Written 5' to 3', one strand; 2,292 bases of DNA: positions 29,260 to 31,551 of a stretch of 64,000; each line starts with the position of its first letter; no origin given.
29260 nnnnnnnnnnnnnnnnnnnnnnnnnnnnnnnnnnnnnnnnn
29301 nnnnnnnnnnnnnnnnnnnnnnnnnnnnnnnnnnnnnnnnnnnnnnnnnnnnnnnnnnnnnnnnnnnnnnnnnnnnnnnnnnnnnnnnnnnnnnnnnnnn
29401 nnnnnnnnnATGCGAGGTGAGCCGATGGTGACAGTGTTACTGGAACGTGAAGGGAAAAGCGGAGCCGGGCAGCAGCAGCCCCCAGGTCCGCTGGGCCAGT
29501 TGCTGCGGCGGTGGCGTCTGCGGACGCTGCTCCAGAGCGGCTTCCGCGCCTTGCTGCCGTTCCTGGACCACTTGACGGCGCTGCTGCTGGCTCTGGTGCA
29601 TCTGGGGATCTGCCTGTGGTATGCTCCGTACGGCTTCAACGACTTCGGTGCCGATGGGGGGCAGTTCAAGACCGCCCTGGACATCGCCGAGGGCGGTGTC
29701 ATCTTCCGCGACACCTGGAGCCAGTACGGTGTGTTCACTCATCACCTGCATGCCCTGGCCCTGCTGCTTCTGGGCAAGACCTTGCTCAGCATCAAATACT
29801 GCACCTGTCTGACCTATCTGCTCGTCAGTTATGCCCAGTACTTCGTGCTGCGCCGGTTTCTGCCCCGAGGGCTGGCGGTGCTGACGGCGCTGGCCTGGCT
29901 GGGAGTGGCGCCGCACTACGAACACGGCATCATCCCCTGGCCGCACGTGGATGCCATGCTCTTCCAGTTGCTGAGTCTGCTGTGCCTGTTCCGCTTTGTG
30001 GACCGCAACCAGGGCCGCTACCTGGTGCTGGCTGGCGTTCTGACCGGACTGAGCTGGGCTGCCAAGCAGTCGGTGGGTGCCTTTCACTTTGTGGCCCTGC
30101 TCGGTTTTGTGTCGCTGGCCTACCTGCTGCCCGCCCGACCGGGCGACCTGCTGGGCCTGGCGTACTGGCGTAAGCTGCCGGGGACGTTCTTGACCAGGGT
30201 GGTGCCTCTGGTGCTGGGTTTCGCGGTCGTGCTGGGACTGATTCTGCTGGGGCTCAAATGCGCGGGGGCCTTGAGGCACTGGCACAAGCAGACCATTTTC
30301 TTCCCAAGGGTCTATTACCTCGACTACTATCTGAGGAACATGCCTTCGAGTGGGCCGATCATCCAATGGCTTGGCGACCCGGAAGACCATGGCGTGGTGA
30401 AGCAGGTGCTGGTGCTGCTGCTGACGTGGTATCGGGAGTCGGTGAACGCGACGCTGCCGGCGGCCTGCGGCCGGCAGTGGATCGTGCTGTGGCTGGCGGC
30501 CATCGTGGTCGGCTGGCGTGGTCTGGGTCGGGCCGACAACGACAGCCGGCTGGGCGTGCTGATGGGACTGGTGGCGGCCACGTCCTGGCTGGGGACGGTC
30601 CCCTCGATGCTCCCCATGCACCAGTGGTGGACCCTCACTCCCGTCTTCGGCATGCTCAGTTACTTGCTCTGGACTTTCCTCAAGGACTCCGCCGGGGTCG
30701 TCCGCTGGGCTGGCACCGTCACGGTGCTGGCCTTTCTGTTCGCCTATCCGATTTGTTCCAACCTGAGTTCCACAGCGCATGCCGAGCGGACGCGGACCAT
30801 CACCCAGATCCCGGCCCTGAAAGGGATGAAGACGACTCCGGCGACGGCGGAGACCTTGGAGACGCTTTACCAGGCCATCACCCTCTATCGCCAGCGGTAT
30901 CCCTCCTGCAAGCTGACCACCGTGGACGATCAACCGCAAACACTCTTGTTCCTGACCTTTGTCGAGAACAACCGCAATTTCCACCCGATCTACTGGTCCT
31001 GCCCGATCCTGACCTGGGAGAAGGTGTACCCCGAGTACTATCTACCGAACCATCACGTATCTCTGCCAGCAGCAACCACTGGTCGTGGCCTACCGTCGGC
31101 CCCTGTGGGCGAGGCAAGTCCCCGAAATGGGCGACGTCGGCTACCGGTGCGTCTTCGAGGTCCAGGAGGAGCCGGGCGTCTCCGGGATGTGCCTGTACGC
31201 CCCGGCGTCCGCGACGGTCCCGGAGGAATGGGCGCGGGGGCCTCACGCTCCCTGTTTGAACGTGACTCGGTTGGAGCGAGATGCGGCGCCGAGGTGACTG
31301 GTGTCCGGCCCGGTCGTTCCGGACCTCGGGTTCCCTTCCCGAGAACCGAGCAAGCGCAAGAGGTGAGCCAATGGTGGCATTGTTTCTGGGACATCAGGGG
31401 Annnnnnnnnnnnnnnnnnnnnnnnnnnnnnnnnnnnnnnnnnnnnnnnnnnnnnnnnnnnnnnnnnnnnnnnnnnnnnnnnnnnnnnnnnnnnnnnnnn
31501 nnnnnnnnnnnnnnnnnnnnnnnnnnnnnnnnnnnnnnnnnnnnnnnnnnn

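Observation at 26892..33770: Two giant polytopic paralogs bracketing a GT-C (ArnT/PMT-like) glycosyltransferase: candidate membrane glycosylation module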

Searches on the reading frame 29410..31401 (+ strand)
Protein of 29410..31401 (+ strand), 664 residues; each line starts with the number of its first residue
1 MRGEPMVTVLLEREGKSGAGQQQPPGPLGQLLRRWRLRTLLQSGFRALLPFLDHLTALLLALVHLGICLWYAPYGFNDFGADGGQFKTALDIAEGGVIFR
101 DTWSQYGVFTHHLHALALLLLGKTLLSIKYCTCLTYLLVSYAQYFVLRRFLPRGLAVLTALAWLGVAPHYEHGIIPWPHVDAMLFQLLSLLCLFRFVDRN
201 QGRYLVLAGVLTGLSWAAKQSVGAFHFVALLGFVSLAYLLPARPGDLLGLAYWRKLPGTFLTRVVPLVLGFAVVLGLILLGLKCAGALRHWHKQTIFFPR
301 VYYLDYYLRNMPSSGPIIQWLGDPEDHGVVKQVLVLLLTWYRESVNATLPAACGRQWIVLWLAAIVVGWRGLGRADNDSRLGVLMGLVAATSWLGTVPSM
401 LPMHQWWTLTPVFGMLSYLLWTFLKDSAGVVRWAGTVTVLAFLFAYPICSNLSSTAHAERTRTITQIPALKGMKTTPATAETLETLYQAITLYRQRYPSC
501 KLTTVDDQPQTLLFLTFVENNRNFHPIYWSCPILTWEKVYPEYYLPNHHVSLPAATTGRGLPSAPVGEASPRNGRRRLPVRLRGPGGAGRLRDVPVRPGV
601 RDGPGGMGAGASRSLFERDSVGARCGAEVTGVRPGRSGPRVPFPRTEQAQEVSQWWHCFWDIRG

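Call 6: search_protein_families(library=pfam, proteins=[window:29410-31401:+], max_evalue=1)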
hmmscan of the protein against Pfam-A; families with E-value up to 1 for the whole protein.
window:29410-31401:+ (664 aa): 1 family
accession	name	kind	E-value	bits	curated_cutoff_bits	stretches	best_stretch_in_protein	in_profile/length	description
PF13231.12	PMT_2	-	3.8e-09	37.4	26.1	1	112-233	8-128/160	Dolichyl-phosphate-mannose-protein mannosyltransferase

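Call 7: search_protein_families(library=ncbifam, proteins=[window:29410-31401:+], max_evalue=1)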
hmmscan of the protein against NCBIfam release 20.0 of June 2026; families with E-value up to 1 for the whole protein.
window:29410-31401:+ (664 aa): 0 families

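Call 14: find_homologous_proteins(query=window:29410-31401:+)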
Query window:29410-31401:+ (664 aa): 4 proteins with E <= 0.001 among 8000 candidates.
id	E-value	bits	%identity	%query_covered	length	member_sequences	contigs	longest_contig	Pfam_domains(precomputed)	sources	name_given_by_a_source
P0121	0.0e+0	1534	100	99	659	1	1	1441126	PF13231.13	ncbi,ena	-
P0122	1.5e-192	660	60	78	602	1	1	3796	PF13231.13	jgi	jgi:hypothetical protein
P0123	1.1e-175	604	56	76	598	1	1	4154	-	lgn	-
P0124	3.3e-169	583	55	74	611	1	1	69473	-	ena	-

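Call 46: find_encoding_contigs(protein=P0121, flank=3000, max_places=2)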
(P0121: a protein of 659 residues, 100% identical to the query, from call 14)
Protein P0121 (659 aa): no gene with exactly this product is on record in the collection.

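Call 70: find_encoding_contigs(protein=P0124, flank=10000, max_places=2)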
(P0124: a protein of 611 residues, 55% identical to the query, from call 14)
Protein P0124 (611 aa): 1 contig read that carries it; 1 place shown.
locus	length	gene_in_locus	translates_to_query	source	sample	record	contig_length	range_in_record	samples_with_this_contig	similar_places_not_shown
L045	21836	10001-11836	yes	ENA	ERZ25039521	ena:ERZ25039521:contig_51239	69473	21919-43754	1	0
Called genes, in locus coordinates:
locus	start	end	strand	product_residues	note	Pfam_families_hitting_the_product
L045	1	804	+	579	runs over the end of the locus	-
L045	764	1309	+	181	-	-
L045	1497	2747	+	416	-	PF13489:Methyltransf_23 (faint)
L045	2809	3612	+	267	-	PF00535:Glycos_transf_2, PF13641:Glyco_tranf_2_3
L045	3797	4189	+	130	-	-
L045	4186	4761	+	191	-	-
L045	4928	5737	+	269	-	-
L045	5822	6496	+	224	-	-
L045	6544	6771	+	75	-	-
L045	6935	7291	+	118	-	-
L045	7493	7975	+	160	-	-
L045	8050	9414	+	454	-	-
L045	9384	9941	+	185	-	-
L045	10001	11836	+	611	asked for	-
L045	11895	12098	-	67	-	-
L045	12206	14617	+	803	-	PF01370:Epimerase, PF16363:GDP_Man_Dehyd, PF03062:MBOAT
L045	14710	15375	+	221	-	-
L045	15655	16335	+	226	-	PF13489:Methyltransf_23, PF08241:Methyltransf_11, PF08242:Methyltransf_12, PF13649:Methyltransf_25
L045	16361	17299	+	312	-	PF01370:Epimerase, PF04321:RmlD_sub_bind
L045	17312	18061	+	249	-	PF05721:PhyH (weak)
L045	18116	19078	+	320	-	PF13489:Methyltransf_23, PF13847:Methyltransf_31, PF08241:Methyltransf_11, PF08242:Methyltransf_12, PF13649:Methyltransf_25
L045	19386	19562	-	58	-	-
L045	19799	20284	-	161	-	PF02843:GARS_C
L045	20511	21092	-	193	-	PF02844:GARS_N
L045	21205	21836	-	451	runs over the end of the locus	-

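Call 71: find_encoding_contigs(protein=P0122, flank=10000, max_places=2)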
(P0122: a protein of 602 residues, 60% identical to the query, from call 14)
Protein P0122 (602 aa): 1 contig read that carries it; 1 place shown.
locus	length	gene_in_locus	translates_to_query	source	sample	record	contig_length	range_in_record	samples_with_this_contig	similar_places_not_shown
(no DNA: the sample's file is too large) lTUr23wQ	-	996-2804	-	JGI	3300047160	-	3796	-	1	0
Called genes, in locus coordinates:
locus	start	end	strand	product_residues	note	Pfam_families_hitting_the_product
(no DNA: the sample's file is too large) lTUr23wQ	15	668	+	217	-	PF12679:ABC2_membrane_2, PF12698:ABC2_membrane_3, PF12730:ABC2_membrane_4 (weak)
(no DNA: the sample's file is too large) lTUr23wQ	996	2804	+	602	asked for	PF13231:PMT_2 (weak)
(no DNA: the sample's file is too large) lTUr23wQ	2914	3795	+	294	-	?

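Call 75: find_encoding_contigs(protein=P0123, flank=5000, max_places=2)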
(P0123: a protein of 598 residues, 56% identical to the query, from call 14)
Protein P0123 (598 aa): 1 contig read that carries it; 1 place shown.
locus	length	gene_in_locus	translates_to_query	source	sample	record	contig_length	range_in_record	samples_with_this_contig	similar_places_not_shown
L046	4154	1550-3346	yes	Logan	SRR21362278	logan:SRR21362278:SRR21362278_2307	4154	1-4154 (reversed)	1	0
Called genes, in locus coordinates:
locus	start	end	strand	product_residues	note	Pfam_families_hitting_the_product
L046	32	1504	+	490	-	PF07394:DUF1501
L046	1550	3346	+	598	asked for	-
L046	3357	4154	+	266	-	?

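Call 77: search_protein_families(library=ncbifam, proteins=[L045:2809-3609:+, L046:3357-4154:+], max_evalue=0.01)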
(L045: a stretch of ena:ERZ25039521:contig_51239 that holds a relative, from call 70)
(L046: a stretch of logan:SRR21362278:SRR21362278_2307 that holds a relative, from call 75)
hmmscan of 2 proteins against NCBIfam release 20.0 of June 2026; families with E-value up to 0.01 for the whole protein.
L045:2809-3609:+ (267 aa): 21 families
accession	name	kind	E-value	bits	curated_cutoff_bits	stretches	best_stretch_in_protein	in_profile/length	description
TIGR03937.1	PgaC_IcaA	equivalog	1.2e-14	54.1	422.3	1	7-110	41-139/407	poly-beta-1,6-N-acetyl-D-glucosamine synthase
NF038302.1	EPS_HpsE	equivalog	9.6e-11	41.2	300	1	11-108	1-98/307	hormogonium polysaccharide biosynthesis glycosyltransferase HpsE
NF041875.1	EPS_EpsD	equivalog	2.3e-08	33.8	370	1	15-112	3-94/325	exopolysaccharide biosynthesis glycosyltransferase EpsD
NF053739.1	GlytfEpsEBac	equivalog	2.4e-08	33.3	450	1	15-122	5-111/265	glycosyltransferase EpsE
NF047683.1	TeichurnBiosyTuaG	equivalog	2.8e-08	33.7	400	1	13-132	8-125/252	teichuronic acid biosynthesis protein TuaG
TIGR04283.1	glyco_like_mftF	equivalog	3.1e-08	33.5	182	1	15-148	3-125/221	TIGR04283 family arsenosugar biosynthesis glycosyltransferase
NF045692.1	OglycostaseCruG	equivalog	9.9e-08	31.3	600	1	12-76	42-101/386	2'-O-glycosyltransferase CruG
NF053846.1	glyco_with_XrtP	equivalog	6.4e-07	28.4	520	1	12-83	42-109/440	XrtP-associated glycosyltransferase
TIGR03965.1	mycofact_glyco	equivalog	1.9e-06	27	280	1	4-85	67-143/467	mycofactocin biosynthesis glycosyltransferase MftF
NF047588.1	GlcsyltransPgfSStrep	equivalog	5e-06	25.9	500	1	13-110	3-99/308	glycosyltransferase PgfS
TIGR03469.1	HpnB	hypoth_equivalog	7.6e-06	25.2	379.25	1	12-76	45-108/386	hopene-associated glycosyltransferase HpnB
NF007482.0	PRK10073.1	equivalog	1.6e-05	24.1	423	1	13-104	8-93/334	glycosyltransferase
NF007986.1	PRK10714.1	equivalog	2.1e-05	23.7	529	1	12-120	7-114/316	undecaprenyl-phosphate 4-deoxy-4-formamido-L-arabinose transferase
TIGR04182.1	glyco_TIGR04182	equivalog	2.2e-05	24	325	1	12-212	1-194/293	S-layer glycoprotein N-glycosyltransferase AglJ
NF010496.0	PRK13915.1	equivalog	5.8e-05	22.3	262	1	12-66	32-86/307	glucosyl-3-phosphoglycerate synthase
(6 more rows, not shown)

L046:3357-4154:+ (266 aa): 0 families
